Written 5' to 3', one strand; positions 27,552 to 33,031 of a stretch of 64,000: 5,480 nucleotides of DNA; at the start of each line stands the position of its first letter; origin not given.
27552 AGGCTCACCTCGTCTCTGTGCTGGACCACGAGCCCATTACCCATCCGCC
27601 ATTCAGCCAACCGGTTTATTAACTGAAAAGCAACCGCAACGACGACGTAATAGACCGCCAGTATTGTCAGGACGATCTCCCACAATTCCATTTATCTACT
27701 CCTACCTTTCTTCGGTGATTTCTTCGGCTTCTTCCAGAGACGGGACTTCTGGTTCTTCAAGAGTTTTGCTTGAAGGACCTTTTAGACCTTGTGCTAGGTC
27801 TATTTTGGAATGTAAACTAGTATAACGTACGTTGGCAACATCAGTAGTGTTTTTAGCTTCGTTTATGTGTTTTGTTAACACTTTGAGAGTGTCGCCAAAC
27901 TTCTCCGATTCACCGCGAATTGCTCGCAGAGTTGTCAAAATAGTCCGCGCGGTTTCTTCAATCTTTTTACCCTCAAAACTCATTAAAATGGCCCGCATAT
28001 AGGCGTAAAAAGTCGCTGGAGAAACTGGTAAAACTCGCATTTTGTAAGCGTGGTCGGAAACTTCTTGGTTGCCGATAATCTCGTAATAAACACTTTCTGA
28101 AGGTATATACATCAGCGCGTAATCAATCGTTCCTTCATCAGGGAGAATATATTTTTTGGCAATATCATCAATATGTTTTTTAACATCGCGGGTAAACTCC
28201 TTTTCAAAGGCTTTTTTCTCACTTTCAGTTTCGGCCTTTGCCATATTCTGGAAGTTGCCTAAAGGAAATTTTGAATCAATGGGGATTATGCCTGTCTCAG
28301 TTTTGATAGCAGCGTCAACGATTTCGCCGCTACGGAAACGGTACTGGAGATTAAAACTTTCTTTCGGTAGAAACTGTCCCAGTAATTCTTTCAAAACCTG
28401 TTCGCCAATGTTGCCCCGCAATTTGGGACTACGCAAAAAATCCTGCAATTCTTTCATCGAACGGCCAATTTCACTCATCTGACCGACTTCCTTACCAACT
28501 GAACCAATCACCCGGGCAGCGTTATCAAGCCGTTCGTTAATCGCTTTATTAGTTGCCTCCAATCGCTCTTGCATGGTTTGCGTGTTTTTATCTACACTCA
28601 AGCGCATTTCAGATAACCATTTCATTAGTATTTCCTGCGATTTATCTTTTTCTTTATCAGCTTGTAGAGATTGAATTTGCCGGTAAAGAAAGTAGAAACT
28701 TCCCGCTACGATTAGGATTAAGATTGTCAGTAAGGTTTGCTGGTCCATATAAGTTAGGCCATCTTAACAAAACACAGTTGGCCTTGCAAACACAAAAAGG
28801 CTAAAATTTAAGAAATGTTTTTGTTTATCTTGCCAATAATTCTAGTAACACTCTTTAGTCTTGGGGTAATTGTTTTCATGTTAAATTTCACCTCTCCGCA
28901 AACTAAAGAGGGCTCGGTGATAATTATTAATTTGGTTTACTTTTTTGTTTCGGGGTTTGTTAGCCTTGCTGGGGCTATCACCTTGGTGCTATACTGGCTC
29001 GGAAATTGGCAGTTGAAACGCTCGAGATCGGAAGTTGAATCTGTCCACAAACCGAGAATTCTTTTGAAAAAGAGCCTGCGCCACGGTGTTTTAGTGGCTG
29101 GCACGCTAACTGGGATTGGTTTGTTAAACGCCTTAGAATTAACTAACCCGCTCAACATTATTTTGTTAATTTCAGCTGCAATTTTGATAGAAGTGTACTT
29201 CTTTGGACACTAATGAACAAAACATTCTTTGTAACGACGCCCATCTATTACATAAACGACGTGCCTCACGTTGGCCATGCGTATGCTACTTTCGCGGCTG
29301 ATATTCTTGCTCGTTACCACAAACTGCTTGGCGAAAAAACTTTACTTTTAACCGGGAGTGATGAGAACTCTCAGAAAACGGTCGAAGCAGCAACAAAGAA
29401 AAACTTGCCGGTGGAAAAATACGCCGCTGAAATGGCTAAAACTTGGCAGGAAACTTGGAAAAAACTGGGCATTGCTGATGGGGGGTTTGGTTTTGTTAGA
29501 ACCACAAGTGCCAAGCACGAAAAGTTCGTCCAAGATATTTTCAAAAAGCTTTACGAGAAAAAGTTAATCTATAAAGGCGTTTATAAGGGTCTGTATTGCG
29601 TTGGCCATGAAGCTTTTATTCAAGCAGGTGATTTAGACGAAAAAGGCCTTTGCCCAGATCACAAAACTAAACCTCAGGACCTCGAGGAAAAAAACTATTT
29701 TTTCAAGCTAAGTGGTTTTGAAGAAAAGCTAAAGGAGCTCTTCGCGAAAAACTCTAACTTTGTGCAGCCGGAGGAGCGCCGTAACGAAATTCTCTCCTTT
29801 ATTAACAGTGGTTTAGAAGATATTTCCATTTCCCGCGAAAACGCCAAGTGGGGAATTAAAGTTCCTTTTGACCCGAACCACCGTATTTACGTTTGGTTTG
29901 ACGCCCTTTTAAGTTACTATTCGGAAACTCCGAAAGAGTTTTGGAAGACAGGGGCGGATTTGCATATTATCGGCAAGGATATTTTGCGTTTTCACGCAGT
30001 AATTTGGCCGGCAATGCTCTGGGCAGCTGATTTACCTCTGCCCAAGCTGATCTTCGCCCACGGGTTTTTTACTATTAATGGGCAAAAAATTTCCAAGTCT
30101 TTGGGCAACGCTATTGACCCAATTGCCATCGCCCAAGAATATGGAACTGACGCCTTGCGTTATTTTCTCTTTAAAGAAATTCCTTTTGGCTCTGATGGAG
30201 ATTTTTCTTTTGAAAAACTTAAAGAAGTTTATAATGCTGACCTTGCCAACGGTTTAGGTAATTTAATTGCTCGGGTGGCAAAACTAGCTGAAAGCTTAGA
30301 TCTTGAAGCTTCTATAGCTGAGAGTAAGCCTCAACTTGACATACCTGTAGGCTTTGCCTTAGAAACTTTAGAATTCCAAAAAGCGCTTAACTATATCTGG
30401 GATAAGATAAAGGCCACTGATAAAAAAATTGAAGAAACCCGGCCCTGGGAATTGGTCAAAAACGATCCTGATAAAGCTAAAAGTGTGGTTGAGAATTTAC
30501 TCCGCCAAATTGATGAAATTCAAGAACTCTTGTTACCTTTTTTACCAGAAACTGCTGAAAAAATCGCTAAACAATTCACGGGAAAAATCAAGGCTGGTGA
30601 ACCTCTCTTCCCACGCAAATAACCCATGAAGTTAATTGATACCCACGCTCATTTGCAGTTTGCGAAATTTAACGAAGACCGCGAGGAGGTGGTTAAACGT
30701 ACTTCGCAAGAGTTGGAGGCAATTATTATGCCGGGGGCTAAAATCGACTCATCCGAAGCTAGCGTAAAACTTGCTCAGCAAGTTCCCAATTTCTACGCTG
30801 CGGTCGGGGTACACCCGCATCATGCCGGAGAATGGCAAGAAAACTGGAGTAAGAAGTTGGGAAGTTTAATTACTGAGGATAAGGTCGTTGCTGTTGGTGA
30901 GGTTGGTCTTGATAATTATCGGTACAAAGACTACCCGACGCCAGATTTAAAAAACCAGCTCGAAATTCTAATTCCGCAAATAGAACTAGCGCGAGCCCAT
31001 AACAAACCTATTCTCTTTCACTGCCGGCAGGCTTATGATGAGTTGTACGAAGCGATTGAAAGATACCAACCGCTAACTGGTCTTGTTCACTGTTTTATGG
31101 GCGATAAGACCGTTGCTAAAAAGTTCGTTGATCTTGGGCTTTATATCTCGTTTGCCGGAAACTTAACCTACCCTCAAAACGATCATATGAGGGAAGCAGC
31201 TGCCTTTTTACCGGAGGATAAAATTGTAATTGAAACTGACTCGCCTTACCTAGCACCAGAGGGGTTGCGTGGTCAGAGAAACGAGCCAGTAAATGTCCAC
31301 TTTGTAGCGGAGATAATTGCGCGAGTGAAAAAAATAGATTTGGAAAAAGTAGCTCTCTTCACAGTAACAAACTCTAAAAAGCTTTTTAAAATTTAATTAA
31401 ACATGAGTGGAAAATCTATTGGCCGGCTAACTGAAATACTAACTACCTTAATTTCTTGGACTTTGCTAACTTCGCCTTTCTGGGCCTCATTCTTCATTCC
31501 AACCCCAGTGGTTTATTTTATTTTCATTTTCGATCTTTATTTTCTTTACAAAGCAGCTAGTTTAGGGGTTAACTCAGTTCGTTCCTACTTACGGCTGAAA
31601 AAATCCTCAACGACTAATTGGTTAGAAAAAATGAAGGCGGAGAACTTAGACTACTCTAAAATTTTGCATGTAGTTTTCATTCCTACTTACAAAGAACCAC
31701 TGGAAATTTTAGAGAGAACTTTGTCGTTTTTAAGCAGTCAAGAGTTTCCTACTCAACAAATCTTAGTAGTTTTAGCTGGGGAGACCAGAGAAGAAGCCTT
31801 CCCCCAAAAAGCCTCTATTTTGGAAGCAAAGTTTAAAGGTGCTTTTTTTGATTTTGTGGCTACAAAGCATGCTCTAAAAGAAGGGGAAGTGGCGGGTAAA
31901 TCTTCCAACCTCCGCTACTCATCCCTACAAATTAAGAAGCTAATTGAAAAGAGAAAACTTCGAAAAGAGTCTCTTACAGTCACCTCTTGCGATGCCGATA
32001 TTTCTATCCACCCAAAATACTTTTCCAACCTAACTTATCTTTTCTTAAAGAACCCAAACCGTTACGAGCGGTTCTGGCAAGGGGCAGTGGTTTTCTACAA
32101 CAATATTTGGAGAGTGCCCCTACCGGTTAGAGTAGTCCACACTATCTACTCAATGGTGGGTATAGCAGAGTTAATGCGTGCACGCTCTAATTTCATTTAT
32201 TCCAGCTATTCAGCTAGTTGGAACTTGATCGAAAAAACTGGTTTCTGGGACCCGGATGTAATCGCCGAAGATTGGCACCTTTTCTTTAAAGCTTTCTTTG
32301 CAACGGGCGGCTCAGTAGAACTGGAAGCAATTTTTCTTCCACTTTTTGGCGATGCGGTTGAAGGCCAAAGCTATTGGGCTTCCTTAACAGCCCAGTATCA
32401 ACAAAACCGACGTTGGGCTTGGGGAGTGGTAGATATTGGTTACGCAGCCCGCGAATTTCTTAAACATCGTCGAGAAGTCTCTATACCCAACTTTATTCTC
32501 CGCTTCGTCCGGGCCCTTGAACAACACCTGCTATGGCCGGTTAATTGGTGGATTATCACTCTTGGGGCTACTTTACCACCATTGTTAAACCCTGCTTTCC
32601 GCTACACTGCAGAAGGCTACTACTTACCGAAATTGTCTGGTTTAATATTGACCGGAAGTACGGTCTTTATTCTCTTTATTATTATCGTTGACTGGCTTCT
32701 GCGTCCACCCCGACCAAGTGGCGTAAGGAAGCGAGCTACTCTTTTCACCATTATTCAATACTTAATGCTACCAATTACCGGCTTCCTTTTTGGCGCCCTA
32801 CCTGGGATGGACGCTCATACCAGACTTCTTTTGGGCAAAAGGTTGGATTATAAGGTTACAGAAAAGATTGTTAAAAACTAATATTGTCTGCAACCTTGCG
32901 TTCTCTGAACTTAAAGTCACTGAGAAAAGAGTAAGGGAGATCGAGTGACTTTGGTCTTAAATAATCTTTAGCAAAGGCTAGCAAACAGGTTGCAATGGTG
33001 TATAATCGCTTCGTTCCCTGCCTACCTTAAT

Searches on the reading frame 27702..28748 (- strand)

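Call 55: search_protein_families(library=pfam, proteins=[window:27702-28748:-], max_evalue=0.00001)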
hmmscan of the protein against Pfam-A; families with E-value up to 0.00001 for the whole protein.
window:27702-28748:- (348 aa): 1 family
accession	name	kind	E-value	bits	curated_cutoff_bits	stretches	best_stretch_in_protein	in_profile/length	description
PF02646.22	RmuC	-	3e-54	184.5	26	1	52-316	3-278/291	RmuC family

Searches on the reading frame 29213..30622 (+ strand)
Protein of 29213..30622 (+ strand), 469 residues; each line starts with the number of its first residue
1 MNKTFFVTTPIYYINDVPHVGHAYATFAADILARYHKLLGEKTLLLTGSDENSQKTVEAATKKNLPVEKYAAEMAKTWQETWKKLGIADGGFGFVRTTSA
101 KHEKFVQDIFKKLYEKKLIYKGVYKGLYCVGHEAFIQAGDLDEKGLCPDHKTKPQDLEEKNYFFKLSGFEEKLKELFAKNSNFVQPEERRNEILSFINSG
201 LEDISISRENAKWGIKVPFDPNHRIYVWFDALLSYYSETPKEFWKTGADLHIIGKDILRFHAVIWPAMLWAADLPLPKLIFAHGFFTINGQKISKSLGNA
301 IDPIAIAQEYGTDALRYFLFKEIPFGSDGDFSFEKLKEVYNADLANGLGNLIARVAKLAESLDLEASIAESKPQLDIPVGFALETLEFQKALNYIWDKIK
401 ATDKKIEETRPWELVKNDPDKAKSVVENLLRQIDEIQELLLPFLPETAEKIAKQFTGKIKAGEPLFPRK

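Call 55: search_protein_families(library=pfam, proteins=[window:29213-30622:+], max_evalue=0.00001)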
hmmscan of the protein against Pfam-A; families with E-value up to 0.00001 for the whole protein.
window:29213-30622:+ (469 aa): 3 families
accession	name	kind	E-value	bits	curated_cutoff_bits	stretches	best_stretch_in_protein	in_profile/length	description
PF09334.17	tRNA-synt_1g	-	1.3e-93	314.3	20.1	2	152-355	174-390/391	tRNA synthetases class I (M)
PF00133.28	tRNA-synt_1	-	1.1e-27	97.3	22.7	2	2-219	22-245/414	tRNA synthetases class I (I, L, M and V)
PF01406.26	tRNA-synt_1e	-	1.3e-12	48.1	27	1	246-339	206-299/301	tRNA synthetases class I (C) catalytic domain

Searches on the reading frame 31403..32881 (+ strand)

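Call 85: search_protein_families(library=pfam, proteins=[window:31403-32881:+], max_evalue=0.00001)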
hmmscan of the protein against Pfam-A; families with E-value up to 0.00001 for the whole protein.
window:31403-32881:+ (492 aa): 1 family
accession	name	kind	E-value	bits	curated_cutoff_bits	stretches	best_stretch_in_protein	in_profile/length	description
PF13632.12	Glyco_trans_2_3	-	5.8e-09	36.5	27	1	194-419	3-183/198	Glycosyl transferase family group 2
